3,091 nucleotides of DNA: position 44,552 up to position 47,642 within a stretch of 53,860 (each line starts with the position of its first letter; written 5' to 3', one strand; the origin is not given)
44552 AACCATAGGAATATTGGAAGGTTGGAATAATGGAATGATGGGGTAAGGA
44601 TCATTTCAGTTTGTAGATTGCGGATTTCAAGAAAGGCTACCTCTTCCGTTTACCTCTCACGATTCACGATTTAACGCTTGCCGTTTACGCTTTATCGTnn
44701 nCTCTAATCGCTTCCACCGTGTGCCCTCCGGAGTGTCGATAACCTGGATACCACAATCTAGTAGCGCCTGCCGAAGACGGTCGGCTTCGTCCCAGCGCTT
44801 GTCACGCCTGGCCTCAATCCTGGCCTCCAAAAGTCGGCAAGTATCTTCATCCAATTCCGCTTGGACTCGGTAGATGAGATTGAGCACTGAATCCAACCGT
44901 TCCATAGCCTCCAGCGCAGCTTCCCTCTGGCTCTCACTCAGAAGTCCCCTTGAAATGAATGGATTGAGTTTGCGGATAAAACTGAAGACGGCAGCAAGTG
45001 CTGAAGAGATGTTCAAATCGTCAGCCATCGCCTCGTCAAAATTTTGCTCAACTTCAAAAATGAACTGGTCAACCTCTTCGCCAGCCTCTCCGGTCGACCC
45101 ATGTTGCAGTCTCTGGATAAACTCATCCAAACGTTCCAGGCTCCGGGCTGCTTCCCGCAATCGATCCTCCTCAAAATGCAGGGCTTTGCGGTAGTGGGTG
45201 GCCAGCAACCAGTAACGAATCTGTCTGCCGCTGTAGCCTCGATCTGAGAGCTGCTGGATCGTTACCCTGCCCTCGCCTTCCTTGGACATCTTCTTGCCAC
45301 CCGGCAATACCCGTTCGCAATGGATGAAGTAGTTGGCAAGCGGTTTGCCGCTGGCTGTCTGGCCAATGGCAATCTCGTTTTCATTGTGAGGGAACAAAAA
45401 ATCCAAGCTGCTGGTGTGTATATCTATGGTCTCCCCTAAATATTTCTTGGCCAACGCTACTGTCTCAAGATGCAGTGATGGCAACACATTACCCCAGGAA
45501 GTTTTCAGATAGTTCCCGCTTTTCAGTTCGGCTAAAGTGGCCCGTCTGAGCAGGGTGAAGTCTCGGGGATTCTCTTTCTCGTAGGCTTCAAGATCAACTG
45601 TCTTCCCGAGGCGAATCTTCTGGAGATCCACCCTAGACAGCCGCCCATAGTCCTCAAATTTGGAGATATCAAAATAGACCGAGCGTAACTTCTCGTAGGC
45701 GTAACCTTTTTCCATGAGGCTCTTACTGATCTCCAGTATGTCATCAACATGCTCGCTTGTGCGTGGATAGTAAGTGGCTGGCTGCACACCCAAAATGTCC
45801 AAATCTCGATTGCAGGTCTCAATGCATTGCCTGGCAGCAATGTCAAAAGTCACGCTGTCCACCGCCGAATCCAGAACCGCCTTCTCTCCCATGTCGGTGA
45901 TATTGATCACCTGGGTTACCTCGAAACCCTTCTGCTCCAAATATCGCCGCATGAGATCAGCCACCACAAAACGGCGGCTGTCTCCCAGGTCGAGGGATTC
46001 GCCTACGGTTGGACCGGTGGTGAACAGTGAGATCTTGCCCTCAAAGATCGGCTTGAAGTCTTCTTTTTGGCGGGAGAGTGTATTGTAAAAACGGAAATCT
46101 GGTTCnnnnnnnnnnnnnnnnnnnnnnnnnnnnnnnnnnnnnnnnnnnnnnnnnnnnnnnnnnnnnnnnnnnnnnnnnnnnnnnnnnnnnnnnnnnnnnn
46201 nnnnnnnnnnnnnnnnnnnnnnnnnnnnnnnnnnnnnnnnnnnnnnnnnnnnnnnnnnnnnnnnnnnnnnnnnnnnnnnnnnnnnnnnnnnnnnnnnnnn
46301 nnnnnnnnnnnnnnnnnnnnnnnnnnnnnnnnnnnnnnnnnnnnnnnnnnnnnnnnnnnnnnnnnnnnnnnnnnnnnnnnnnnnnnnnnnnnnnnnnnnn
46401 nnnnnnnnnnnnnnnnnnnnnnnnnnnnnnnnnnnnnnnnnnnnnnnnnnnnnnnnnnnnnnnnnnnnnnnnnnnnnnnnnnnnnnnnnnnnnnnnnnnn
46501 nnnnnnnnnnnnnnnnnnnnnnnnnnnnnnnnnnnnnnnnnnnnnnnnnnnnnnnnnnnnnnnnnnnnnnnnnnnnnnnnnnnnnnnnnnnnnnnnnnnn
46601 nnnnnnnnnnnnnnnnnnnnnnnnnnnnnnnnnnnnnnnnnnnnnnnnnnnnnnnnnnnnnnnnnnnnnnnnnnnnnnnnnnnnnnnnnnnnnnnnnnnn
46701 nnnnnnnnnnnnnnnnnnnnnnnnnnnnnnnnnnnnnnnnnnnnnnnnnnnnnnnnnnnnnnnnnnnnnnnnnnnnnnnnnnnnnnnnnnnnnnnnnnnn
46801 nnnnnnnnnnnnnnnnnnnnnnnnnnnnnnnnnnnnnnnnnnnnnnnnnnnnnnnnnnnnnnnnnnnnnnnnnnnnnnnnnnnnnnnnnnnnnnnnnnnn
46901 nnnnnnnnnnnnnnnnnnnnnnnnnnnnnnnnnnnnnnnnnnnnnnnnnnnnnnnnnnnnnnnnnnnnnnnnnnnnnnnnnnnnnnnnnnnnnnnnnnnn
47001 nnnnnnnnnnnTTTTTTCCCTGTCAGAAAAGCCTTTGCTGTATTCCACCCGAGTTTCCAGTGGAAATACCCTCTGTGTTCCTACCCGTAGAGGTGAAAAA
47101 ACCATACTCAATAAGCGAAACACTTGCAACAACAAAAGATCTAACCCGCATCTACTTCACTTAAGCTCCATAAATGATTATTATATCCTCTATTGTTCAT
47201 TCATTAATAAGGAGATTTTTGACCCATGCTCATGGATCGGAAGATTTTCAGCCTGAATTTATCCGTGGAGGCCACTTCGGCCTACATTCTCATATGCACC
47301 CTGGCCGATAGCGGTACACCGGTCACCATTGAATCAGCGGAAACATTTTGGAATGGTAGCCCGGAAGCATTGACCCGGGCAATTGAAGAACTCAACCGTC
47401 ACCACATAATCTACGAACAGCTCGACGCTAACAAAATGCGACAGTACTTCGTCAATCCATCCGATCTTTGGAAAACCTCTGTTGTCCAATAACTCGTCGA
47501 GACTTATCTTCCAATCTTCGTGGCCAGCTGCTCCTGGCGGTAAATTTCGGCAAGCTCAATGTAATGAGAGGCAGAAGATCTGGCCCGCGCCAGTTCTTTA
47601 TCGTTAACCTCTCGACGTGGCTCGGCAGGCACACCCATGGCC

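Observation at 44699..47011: Intact cysteine synthase fused to a full-length CysRS scaffold lacking the HIGH motif and the Zn-binding cysteines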

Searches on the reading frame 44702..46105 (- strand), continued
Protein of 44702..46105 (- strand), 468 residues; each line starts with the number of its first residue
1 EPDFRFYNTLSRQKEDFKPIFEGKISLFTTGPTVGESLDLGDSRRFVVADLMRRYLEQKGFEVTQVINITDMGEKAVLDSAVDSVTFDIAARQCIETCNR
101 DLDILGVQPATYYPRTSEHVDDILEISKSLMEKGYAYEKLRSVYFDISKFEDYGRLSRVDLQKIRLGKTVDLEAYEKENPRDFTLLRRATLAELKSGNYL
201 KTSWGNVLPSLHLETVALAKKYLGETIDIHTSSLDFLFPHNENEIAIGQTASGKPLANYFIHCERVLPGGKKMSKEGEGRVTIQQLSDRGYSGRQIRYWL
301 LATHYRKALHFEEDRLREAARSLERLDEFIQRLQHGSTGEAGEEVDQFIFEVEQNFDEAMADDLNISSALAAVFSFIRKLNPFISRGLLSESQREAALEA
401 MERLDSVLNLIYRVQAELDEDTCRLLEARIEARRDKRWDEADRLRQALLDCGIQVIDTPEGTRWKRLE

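Call 50: find_homologous_proteins(query=P0135, max_evalue=1e-30)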
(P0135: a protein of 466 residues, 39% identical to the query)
Query P0135 (466 aa): 8000 proteins with E <= 1e-30 among 8000 candidates; the best 120 are listed.
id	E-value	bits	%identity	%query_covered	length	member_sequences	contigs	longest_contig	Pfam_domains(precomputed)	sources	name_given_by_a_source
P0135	0.0e+0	1062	100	100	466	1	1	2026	PF09334.18,PF01406.26,PF01921.25,PF09190.18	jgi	jgi:cysteinyl-tRNA synthetase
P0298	5.8e-296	1000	94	100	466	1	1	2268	PF09334.18,PF01406.26,PF01921.25,PF09190.18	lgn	-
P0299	4.3e-295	997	94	100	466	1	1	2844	PF09334.18,PF01406.26,PF01921.25,PF09190.18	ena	-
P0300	2.3e-274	928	86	100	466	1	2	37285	PF09334.18,PF01406.26,PF01921.25,PF09190.18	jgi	-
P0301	1.6e-267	906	84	99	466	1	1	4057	PF09334.18,PF01406.26,PF01921.25,PF09190.18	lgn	-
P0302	2.9e-250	849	78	99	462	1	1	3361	PF09334.18,PF01406.26,PF01921.25,PF09190.18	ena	-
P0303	3.7e-249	845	77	99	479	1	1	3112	PF09334.18,PF01406.26,PF01921.25,PF09190.18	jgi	jgi:cysteinyl-tRNA synthetase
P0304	2.1e-246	836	77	98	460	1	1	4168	PF09334.18,PF01406.26,PF01921.25,PF09190.18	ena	-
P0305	2.9e-245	832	75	99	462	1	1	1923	PF09334.18,PF01406.26,PF01921.25,PF09190.18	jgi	jgi:cysteinyl-tRNA synthetase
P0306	3.5e-243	826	76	99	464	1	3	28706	PF09334.18,PF01406.26,PF01921.25,PF09190.18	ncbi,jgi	jgi:cysteinyl-tRNA synthetase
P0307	1.2e-235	801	74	99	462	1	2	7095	PF09334.18,PF01406.26,PF01921.25,PF00133.29,PF09190.18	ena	-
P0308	1.7e-220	751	68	100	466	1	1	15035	PF09334.18,PF01406.26,PF01921.25,PF09190.18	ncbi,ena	-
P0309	2.7e-219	747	66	99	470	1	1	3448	PF09334.18,PF01406.26,PF01921.25,PF09190.18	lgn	-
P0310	3.1e-219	747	66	99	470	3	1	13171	PF09334.18,PF01406.26,PF01921.25,PF09190.18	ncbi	-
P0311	3.7e-219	746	66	99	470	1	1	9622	PF09334.18,PF01406.26,PF01921.25,PF09190.18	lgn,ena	-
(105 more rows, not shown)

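Call 69: list_cluster_members(proteins=[P0203, P0233, P0239, P0173, P0164, P0186, P0234, P0250, P0184, P0172])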
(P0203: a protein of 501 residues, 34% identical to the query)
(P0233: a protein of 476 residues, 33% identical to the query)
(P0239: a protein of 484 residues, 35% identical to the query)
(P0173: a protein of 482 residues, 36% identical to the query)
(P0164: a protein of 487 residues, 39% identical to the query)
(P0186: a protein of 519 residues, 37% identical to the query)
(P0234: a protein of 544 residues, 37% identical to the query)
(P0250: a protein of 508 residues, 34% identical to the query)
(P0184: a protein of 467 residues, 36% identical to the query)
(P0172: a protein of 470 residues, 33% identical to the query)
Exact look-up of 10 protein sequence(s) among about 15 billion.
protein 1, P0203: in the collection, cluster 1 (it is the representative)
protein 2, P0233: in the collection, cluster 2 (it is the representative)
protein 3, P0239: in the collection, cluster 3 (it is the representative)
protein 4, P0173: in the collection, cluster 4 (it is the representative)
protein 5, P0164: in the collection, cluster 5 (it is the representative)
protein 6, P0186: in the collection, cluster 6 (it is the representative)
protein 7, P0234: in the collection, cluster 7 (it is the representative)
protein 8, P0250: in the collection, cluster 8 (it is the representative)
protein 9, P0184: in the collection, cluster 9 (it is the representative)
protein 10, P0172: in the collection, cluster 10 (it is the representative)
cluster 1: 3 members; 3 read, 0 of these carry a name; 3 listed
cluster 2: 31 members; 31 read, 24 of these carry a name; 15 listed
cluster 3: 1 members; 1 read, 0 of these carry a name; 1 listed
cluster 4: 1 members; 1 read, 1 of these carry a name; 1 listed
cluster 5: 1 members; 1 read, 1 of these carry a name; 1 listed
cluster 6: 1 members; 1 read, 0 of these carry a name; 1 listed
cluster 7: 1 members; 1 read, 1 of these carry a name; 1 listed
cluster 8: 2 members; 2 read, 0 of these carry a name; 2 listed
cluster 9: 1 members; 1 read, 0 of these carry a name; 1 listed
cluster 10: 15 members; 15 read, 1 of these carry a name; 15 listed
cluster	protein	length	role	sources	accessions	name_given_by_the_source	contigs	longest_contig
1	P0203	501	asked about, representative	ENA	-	-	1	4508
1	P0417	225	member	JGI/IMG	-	-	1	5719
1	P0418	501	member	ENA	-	-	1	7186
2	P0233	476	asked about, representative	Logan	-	-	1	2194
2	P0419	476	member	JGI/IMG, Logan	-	cysteinyl-tRNA synthetase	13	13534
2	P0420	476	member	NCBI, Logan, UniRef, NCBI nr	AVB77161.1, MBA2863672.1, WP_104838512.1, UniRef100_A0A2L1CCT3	cysteine--tRNA ligase [Methanococcus maripaludis] | Cysteine--tRNA ligase n=1 Tax=Methanococcus maripaludis TaxID=39152 RepID=A0A2L1CCT3_METMI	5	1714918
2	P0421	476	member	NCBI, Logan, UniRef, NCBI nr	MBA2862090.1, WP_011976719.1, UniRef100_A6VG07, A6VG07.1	cysteine--tRNA ligase [Methanococcus maripaludis] | Cysteine--tRNA ligase n=2 Tax=Methanococcus maripaludis TaxID=39152 RepID=SYC_METM7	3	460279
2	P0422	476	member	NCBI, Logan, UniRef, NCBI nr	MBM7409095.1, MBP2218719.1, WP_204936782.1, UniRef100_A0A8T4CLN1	cysteine--tRNA ligase [Methanococcus maripaludis] | Cysteine--tRNA ligase n=1 Tax=Methanococcus maripaludis TaxID=39152 RepID=A0A8T4CLN1_METMI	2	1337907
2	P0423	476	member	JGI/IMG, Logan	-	cysteinyl-tRNA synthetase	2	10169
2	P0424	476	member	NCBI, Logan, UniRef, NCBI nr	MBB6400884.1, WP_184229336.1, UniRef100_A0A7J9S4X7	cysteinyl-tRNA synthetase [Methanococcus maripaludis] | Cysteine--tRNA ligase n=1 Tax=Methanococcus maripaludis TaxID=39152 RepID=A0A7J9S4X7_METMI | cysteine--tRNA ligase [Methanococcus maripaludis]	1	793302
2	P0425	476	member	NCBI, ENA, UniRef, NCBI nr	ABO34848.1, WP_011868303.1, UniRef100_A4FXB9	cysteinyl-tRNA synthetase [Methanococcus maripaludis C5] | Cysteine--tRNA ligase n=1 Tax=Methanococcus maripaludis (strain C5 / ATCC BAA-1333) ... | cysteine--tRNA ligase [Methanococcus maripaludis]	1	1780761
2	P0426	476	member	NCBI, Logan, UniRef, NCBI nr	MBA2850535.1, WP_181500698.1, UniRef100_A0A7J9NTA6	cysteinyl-tRNA synthetase [Methanococcus maripaludis] | Cysteine--tRNA ligase n=1 Tax=Methanococcus maripaludis TaxID=39152 RepID=A0A7J9NTA6_METMI | cysteine--tRNA ligase [Methanococcus maripaludis]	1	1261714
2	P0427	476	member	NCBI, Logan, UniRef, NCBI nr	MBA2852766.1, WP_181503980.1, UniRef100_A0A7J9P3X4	cysteinyl-tRNA synthetase [Methanococcus maripaludis] | Cysteine--tRNA ligase n=1 Tax=Methanococcus maripaludis TaxID=39152 RepID=A0A7J9P3X4_METMI | cysteine--tRNA ligase [Methanococcus maripaludis]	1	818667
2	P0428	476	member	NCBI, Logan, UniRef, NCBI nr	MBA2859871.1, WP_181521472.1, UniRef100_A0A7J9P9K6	cysteine--tRNA ligase [Methanococcus maripaludis] | Cysteine--tRNA ligase n=1 Tax=Methanococcus maripaludis TaxID=39152 RepID=A0A7J9P9K6_METMI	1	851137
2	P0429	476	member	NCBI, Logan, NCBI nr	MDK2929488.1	MAG: cysteinyl-tRNA synthetase [Methanococcus sp.] | cysteinyl-tRNA synthetase [Methanococcus sp.]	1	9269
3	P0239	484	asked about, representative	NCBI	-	-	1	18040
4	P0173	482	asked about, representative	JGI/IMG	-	cysteinyl-tRNA synthetase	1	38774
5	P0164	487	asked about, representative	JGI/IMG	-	cysteinyl-tRNA synthetase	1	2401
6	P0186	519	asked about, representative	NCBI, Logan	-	-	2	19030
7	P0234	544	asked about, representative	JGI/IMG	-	cysteinyl-tRNA synthetase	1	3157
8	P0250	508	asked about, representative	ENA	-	-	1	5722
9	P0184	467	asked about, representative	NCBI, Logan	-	-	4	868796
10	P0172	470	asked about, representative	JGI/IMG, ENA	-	-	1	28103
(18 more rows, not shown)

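Call 71: find_encoding_contigs(protein=P0279, flank=6000, max_places=3)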
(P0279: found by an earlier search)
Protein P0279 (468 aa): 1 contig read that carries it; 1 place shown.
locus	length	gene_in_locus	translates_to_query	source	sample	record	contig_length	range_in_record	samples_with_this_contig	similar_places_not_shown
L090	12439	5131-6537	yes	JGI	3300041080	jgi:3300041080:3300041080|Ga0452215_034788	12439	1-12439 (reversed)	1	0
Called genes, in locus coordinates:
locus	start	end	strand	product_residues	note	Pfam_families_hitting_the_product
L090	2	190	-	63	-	?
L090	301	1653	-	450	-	PF00989:PAS, PF08448:PAS_4, PF13188:PAS_8, PF13426:PAS_9, PF00158:Sigma54_activat, PF14532:Sigma54_activ_2, PF25601:AAA_lid_14, PF02954:HTH_8, +1 more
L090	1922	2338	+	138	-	PF00072:Response_reg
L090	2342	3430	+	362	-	PF08448:PAS_4, PF13426:PAS_9, PF02518:HATPase_c, PF14501:HATPase_c_5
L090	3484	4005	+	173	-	PF00072:Response_reg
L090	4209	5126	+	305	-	PF00291:PALP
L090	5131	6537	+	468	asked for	PF01406:tRNA-synt_1e, PF01921:tRNA-synt_1f (faint), PF09334:tRNA-synt_1g (faint), PF09190:DALR_2, PF23493:CysS_C (faint)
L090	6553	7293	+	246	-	PF00899:ThiF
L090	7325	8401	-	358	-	PF08735:DUF1786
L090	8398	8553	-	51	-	-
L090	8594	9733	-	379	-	PF04389:Peptidase_M28, PF05343:Peptidase_M42 (faint), PF01546:Peptidase_M20, PF07687:M20_dimer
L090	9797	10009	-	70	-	-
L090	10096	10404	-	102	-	PF14358:DUF4405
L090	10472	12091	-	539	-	PF00370:FGGY_N, PF02782:FGGY_C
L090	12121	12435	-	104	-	PF00596:Aldolase_II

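Call 72: find_encoding_contigs(protein=P0130, flank=6000, max_places=2)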
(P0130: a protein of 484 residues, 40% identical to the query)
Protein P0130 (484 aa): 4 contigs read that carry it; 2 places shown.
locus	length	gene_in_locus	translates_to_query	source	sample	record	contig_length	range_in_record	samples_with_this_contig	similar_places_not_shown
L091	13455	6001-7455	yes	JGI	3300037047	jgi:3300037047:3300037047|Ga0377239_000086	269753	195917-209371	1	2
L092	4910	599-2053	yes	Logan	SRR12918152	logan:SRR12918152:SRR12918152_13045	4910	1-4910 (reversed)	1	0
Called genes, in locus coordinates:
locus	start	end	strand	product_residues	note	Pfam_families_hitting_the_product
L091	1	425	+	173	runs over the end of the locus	PF09918:DUF2148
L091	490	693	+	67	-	PF22544:HYDIN_VesB_CFA65-like_Ig (weak), PF07610:DUF1573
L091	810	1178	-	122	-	-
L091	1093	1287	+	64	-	-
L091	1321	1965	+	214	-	PF01810:LysE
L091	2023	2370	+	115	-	PF07238:PilZ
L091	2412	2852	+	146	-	PF01967:MoaC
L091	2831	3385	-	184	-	PF01464:SLT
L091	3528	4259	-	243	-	PF00515:TPR_1 (weak), PF00515:TPR_1 (weak), PF07719:TPR_2 (weak), PF13181:TPR_8 (weak), PF23914:TPR_CcmH_CycH (weak), PF13414:TPR_11, PF14559:TPR_19, PF13432:TPR_16 (weak), +11 more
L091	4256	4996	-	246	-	PF13525:YfiO, PF13174:TPR_6 (faint), PF13428:TPR_14 (faint), PF13432:TPR_16 (faint), PF14559:TPR_19 (faint)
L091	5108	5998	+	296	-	PF00291:PALP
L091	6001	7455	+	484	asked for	PF01406:tRNA-synt_1e, PF09190:DALR_2 (weak)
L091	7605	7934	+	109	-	PF14716:HHH_8 (faint), PF00633:HHH (faint), PF12836:HHH_3, PF03934:T2SSK (faint), PF14520:HHH_5 (weak), PF21687:T2SSK_1st (weak)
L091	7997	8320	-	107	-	PF00137:ATP-synt_C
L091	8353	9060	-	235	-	PF00119:ATP-synt_A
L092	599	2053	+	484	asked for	PF01406:tRNA-synt_1e, PF09190:DALR_2 (weak)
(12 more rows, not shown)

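Call 74: search_protein_families(library=ncbifam, proteins=[L090:4209-5126:+, L090:6553-7293:+], max_evalue=0.001)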
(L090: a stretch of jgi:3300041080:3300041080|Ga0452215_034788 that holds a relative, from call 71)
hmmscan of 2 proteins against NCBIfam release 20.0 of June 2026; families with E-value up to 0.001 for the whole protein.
L090:4209-5126:+ (305 aa): 34 families (the best 25 are shown)
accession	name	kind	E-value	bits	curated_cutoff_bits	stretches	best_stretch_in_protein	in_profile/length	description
TIGR01136.1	cysKM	subfamily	2.4e-116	388.3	344.15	1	16-303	4-299/299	cysteine synthase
TIGR01138.1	cysM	equivalog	6.1e-113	377.2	394.2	1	15-303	4-290/290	cysteine synthase B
NF008735.0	PRK11761.1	equivalog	1.5e-109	365.9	413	1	11-304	4-295/296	cysteine synthase CysM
TIGR01139.1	cysK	equivalog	3.6e-104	348.2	350.95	1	16-303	4-298/298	cysteine synthase A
TIGR01137.1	cysta_beta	equivalog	1.2e-89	301.1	510.25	1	11-299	3-307/457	cystathionine beta-synthase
NF007989.0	PRK10717.1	equivalog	4.2e-82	275.9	387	1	9-302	4-317/334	cysteine synthase A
NF053679.1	CysteaSynCapA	equivalog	2.1e-67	227.2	600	1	8-299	5-316/329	cysteate synthase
TIGR03945.1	PLP_SbnA_fam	equivalog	4.1e-63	213.3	349.95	1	15-300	3-297/304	2,3-diaminopropionate biosynthesis protein SbnA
NF005292.0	PRK06815.1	equivalog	5.2e-19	68.4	371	1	16-214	18-207/320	threonine/serine dehydratase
NF052478.1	CystDsulMYC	equivalog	1.2e-14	54.5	600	1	32-300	35-323/354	L-cysteine desulfhydrase Cds1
TIGR01127.1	ilvA_1Cterm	equivalog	8.3e-13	48.1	378.75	1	27-218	8-190/380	threonine ammonia-lyase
NF004996.0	PRK06381.1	equivalog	1e-12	47.8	266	1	18-171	14-161/319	threonine synthase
NF006094.0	PRK08246.1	subfamily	2.1e-12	47.1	331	1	13-213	17-202/310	serine/threonine dehydratase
TIGR01124.1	ilvA_2Cterm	equivalog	4.3e-12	45.4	411.3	1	15-212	13-202/499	threonine ammonia-lyase, biosynthetic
NF005680.0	PRK07476.1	equivalog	1.1e-11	44.4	413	1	13-211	17-206/326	hydroxyectoine utilization dehydratase EutB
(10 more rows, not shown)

L090:6553-7293:+ (246 aa): 23 families
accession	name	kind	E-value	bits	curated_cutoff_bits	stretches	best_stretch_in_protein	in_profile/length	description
NF006444.0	PRK08762.1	equivalog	5.9e-75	252.3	449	1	8-244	122-368/387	molybdopterin-synthase adenylyltransferase MoeB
NF006204.0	PRK08328.1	equivalog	1.7e-70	237.2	339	1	6-223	2-220/231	hypothetical protein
NF047750.1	SAMPActivE1UbaA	equivalog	2.4e-66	223.8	450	1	5-245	4-250/270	SAMP-activating enzyme E1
NF004281.0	PRK05690.1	subfamily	1.8e-65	220.7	266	1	5-244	4-249/250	molybdopterin-synthase adenylyltransferase MoeB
NF005902.0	PRK07878.1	equivalog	5.4e-60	203.3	647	1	5-243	14-263/392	adenylyltransferase/sulfurtransferase MoeZ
TIGR02356.1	adenyl_thiF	equivalog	1.9e-55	187.4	275.25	1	13-207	1-202/203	thiazole biosynthesis adenylyltransferase ThiF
NF005646.0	PRK07411.1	equivalog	8.1e-54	183.2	633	1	5-242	10-254/390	molybdopterin-synthase adenylyltransferase MoeB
TIGR02355.1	moeB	equivalog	9.2e-52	175.8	376.55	1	11-243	2-240/240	molybdopterin-synthase adenylyltransferase MoeB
NF004111.0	PRK05600.1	equivalog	2.9e-44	151.7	437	1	6-240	14-258/371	ThiF family adenylyltransferase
NF009123.0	PRK12475.1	subfamily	4.1e-39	134.8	510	1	13-245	4-245/338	MoeB/ThiF family adenylyltransferase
NF006395.0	PRK08644.1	equivalog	9.5e-32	110.4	159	1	22-145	21-143/215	sulfur carrier protein ThiS adenylyltransferase ThiF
NF006077.0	PRK08223.1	equivalog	3e-28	98.7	266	1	14-169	11-168/296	hypothetical protein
TIGR02354.1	thiF_fam2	equivalog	6.8e-26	91.4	152.2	1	24-144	14-133/200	thiamine biosynthesis protein ThiF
NF011424.0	PRK14851.1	subfamily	1.5e-21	76.1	1170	1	8-172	20-185/679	hypothetical protein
NF011425.0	PRK14852.1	equivalog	7.1e-18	63.9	1337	1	9-186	310-491/989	hypothetical protein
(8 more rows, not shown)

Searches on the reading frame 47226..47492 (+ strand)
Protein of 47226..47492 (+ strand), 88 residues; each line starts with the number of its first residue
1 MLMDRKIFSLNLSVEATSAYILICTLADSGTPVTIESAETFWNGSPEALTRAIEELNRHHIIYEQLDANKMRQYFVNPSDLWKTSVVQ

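Call 17: search_protein_families(library=pfam, proteins=[window:47226-47492:+], max_evalue=0.001)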
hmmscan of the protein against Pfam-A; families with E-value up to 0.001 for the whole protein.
window:47226-47492:+ (88 aa): 0 families

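Call 23: search_protein_families(library=ncbifam, proteins=[window:47226-47492:+], max_evalue=0.001)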
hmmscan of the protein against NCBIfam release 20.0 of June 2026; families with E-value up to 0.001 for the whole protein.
window:47226-47492:+ (88 aa): 0 families
